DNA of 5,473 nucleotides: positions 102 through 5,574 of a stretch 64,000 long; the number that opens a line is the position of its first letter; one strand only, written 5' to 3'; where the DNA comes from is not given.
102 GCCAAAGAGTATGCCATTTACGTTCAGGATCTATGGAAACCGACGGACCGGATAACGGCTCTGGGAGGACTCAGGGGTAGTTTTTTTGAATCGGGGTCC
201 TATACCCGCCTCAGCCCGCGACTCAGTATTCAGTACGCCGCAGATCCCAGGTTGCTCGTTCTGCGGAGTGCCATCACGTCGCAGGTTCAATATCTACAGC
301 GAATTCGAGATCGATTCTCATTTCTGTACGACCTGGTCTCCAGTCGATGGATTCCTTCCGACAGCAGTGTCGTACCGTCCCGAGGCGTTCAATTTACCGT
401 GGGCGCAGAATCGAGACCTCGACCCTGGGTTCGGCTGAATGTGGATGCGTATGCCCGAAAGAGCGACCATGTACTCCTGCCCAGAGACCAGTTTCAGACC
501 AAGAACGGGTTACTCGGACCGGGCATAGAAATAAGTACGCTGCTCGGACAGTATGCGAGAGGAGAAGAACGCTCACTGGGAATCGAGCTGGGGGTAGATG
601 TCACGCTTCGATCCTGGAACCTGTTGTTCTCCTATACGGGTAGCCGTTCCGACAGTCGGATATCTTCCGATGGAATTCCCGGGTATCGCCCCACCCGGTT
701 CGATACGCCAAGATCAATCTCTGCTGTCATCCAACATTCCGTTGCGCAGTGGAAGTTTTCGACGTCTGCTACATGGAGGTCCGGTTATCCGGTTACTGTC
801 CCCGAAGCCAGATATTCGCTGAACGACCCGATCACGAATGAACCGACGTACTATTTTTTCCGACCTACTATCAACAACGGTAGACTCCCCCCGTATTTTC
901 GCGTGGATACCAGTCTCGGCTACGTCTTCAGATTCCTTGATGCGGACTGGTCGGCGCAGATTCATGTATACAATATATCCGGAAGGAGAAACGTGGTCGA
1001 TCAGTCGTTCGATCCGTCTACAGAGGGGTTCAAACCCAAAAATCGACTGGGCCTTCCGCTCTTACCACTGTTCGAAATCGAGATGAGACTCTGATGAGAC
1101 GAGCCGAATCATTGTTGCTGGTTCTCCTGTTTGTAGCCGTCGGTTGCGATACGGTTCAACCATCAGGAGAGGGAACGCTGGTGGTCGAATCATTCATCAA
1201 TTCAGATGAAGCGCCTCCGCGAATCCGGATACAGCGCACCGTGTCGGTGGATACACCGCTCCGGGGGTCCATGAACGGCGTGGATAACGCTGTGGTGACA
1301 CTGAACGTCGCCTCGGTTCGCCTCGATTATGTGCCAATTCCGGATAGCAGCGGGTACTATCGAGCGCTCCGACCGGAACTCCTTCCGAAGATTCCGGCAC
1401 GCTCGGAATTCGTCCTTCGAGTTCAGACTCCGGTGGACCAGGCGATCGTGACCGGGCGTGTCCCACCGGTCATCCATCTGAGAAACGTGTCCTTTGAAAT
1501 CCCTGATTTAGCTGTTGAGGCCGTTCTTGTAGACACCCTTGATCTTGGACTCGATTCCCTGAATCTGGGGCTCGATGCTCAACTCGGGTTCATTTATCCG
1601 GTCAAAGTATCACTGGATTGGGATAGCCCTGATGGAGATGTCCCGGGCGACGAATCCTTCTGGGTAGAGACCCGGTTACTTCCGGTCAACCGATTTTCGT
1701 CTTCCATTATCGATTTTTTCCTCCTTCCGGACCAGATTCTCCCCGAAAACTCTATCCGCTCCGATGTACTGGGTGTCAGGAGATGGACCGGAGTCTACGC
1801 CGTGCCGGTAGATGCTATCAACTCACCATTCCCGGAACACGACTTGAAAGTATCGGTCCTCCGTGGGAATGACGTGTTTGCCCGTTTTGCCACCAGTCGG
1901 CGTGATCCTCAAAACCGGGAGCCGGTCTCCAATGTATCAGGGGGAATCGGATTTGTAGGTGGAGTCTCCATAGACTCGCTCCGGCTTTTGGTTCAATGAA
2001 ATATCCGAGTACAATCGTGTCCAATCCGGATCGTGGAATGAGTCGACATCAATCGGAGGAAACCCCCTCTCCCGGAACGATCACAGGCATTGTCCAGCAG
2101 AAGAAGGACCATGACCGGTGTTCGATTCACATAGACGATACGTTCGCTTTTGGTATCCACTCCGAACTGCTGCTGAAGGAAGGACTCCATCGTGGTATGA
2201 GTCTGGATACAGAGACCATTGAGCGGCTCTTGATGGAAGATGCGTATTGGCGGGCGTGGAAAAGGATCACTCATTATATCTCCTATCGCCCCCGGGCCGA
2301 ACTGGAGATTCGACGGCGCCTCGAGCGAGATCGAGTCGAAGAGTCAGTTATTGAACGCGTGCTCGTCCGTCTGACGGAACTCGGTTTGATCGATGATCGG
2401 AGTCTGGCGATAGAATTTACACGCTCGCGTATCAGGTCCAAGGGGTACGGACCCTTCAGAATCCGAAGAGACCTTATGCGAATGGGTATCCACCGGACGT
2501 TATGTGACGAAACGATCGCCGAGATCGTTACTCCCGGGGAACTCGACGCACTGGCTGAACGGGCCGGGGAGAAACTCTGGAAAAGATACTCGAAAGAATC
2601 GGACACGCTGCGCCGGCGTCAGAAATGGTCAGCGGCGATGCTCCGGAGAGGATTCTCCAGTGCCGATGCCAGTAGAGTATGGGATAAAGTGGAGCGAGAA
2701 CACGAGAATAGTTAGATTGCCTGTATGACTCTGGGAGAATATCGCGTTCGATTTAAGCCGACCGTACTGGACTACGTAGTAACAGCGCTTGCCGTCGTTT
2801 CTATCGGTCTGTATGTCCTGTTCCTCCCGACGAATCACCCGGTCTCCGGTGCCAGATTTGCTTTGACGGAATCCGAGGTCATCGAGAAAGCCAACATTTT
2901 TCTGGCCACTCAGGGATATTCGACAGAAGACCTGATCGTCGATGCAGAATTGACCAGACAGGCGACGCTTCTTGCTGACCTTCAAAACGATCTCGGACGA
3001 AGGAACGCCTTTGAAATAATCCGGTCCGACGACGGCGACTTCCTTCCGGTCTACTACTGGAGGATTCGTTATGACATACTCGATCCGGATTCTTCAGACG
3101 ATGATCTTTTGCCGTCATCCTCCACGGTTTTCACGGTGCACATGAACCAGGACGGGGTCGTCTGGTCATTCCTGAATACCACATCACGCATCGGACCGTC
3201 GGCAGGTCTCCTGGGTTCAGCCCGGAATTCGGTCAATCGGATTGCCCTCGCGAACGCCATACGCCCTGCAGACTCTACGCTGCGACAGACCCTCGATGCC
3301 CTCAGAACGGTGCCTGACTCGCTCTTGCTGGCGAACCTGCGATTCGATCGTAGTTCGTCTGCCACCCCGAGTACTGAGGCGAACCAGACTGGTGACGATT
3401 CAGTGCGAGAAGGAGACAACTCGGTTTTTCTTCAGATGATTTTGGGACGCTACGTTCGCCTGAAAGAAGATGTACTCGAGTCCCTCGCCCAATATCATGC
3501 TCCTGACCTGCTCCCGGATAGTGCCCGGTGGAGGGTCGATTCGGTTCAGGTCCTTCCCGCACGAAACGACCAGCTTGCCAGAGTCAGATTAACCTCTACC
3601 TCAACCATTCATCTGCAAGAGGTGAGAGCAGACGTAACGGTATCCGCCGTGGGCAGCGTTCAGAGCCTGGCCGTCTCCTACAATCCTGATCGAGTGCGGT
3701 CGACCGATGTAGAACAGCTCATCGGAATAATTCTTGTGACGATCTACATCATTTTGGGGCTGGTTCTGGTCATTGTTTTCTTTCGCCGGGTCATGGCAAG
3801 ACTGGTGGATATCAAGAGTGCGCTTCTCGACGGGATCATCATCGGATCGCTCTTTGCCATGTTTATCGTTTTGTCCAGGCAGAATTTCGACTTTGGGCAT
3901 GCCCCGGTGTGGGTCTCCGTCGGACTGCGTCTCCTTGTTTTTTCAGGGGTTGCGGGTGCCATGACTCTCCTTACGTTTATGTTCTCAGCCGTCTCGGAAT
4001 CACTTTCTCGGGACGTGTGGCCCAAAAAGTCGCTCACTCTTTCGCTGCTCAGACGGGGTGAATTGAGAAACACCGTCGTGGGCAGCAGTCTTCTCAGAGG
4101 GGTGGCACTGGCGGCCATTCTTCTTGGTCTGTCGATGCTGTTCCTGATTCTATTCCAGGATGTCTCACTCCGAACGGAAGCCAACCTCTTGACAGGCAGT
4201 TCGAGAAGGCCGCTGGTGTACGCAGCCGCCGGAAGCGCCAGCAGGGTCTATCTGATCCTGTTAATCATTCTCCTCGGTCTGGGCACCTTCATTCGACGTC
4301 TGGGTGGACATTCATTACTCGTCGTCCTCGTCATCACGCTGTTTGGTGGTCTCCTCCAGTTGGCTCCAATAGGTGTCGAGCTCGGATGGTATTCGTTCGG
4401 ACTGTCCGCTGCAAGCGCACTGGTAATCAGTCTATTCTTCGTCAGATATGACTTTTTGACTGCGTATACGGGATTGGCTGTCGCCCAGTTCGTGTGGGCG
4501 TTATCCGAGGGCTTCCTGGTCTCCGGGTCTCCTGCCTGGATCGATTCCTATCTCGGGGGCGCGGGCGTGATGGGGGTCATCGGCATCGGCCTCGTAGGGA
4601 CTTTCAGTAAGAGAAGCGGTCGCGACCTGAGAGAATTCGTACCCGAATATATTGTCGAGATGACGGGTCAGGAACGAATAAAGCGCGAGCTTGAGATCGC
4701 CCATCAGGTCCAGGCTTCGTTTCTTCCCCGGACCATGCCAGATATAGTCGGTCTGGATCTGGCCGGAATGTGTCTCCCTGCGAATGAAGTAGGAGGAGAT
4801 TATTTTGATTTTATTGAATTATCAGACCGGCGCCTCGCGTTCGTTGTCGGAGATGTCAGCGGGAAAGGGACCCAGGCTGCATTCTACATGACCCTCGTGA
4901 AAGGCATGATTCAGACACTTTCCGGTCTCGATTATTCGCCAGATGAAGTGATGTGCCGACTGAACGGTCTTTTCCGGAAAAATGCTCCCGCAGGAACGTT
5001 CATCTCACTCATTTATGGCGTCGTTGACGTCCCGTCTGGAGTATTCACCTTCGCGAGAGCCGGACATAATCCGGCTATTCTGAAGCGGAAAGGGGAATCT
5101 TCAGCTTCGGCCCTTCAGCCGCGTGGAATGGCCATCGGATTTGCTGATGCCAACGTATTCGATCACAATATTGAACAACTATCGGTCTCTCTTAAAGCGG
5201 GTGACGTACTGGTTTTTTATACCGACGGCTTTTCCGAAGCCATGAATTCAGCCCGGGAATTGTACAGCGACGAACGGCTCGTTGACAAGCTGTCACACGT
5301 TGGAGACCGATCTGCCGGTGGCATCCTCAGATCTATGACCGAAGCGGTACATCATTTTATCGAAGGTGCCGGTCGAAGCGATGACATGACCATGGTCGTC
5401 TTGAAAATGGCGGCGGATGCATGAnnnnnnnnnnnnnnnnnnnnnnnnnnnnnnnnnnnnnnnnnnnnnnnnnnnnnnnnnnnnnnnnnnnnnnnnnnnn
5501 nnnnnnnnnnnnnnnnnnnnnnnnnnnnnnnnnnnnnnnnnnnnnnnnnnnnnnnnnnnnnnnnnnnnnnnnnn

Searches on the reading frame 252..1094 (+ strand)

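Call 89: search_protein_families(library=pfam, proteins=[window:252-1094:+], max_evalue=0.000001)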
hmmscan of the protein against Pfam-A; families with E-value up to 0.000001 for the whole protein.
window:252-1094:+ (280 aa): 1 family
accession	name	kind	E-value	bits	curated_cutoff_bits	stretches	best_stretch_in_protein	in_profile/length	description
PF00593.30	TonB_dep_Rec_b-barrel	-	2.5e-11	44.5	27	1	42-242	269-436/436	TonB dependent receptor-like, beta-barrel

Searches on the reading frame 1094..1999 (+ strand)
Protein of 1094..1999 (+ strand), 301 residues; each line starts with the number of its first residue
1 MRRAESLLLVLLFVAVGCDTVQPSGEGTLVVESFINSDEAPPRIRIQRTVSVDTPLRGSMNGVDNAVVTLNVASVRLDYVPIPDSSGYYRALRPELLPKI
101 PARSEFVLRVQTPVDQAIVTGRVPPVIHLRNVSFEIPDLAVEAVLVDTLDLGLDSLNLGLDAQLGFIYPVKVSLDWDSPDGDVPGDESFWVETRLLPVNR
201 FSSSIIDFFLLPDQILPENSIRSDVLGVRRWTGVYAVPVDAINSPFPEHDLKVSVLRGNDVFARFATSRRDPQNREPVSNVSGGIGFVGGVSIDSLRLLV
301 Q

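Call 89: search_protein_families(library=pfam, proteins=[window:1094-1999:+], max_evalue=0.000001)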
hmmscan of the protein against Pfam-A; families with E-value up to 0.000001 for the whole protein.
window:1094-1999:+ (301 aa): 1 family
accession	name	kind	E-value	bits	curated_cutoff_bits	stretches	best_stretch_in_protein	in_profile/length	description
PF14054.11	DUF4249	-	1.1e-07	32.2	28.5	0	25-135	12-118/269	Domain of unknown function (DUF4249)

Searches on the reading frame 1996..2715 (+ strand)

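Call 89: search_protein_families(library=pfam, proteins=[window:1996-2715:+], max_evalue=0.000001)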
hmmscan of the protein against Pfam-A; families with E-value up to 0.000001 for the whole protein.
window:1996-2715:+ (239 aa): 3 families
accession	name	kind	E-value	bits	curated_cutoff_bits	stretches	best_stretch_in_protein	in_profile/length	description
PF02631.22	RecX_HTH2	-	1e-10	42.1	26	1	133-173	1-41/42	RecX, second three-helix domain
PF21982.2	RecX_HTH1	-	2.1e-09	37.7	26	1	89-126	3-40/40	RecX, first three-helix domain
PF21981.2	RecX_HTH3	-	4.4e-09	36.8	26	1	184-228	3-47/48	RecX, third three-helix domain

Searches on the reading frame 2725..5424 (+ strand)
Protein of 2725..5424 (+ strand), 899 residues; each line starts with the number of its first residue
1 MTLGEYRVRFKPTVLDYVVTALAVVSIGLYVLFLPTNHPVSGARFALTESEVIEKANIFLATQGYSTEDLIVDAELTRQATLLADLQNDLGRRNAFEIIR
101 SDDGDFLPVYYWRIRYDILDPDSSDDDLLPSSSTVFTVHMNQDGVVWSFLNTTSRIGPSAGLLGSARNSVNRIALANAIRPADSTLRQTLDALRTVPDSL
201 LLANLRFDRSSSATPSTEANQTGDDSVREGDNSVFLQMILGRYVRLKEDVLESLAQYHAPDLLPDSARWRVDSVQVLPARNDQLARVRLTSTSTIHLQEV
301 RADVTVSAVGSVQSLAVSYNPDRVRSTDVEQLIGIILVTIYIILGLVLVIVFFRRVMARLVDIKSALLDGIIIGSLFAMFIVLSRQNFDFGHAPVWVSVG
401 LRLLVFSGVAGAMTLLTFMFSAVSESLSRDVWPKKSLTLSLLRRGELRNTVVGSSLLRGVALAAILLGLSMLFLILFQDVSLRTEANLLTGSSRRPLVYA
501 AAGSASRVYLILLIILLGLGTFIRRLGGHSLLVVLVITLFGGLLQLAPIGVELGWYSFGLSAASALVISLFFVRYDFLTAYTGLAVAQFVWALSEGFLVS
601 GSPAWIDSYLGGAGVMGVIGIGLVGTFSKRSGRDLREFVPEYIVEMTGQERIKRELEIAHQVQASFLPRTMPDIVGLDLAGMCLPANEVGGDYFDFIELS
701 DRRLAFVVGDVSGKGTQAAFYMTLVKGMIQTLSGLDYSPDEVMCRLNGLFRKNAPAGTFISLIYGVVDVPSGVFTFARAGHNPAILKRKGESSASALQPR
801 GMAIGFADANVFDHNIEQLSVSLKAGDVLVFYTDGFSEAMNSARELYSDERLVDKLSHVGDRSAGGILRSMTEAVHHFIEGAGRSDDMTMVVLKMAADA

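Call 89: search_protein_families(library=pfam, proteins=[window:2725-5424:+], max_evalue=0.000001)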
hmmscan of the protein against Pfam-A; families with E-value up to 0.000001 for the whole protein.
window:2725-5424:+ (899 aa): 1 family
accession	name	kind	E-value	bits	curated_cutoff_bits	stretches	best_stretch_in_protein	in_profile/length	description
PF07228.17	SpoIIE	-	6e-46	157.2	25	1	700-895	1-191/192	Stage II sporulation protein E (SpoIIE)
